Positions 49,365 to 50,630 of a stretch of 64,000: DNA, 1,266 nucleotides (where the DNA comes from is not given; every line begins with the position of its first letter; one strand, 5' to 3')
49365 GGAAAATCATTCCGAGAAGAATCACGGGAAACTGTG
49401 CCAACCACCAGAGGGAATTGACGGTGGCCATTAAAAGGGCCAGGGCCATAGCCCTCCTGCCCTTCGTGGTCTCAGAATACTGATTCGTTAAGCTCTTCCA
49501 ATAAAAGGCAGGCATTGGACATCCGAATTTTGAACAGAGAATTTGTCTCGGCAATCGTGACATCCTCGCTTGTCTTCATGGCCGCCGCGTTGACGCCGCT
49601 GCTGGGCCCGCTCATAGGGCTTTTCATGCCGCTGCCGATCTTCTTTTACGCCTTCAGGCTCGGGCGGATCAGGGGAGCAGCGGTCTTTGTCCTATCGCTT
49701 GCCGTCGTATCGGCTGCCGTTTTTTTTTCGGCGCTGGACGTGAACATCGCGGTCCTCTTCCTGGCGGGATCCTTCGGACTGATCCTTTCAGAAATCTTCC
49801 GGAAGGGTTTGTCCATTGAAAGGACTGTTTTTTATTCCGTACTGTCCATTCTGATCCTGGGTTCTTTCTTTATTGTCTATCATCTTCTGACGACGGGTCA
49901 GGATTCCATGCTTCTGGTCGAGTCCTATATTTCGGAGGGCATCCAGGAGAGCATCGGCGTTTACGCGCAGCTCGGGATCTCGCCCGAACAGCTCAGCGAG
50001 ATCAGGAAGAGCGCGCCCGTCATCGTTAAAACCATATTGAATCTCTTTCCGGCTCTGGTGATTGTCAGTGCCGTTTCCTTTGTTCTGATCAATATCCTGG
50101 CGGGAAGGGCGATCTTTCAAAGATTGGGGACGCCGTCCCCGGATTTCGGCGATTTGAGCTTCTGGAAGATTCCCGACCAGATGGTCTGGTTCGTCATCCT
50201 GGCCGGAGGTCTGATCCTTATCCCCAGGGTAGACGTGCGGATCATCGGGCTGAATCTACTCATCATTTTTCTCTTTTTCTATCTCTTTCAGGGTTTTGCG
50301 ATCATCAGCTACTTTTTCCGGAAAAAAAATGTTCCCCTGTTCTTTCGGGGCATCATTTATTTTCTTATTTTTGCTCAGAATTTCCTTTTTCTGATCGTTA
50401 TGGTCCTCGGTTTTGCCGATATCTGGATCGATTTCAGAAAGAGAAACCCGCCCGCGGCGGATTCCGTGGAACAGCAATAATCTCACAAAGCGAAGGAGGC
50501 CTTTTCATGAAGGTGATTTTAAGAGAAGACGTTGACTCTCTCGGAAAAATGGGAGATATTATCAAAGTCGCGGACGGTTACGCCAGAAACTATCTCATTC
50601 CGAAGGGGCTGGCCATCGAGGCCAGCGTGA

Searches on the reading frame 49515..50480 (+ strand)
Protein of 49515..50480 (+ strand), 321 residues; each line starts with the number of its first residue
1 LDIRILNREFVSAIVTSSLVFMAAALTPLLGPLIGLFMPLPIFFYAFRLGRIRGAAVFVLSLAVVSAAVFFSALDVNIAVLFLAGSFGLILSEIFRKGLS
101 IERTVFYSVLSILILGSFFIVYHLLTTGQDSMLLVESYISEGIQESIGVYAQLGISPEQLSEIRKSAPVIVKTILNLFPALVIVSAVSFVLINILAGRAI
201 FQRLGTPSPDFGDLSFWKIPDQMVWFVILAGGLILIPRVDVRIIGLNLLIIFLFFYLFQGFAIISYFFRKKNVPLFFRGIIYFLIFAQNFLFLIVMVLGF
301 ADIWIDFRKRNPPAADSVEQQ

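Call 4: search_protein_families(library=pfam, proteins=[window:49515-50480:+])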
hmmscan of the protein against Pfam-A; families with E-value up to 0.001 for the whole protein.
window:49515-50480:+ (321 aa): 1 family
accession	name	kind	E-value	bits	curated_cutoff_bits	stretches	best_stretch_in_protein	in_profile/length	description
PF09991.14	DUF2232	-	4.1e-57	194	27.8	1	18-303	4-290/290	Predicted membrane protein (DUF2232)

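Call 5: search_protein_families(library=ncbifam, proteins=[window:49515-50480:+])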
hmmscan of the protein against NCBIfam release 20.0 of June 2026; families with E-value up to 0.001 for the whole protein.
window:49515-50480:+ (321 aa): 0 families
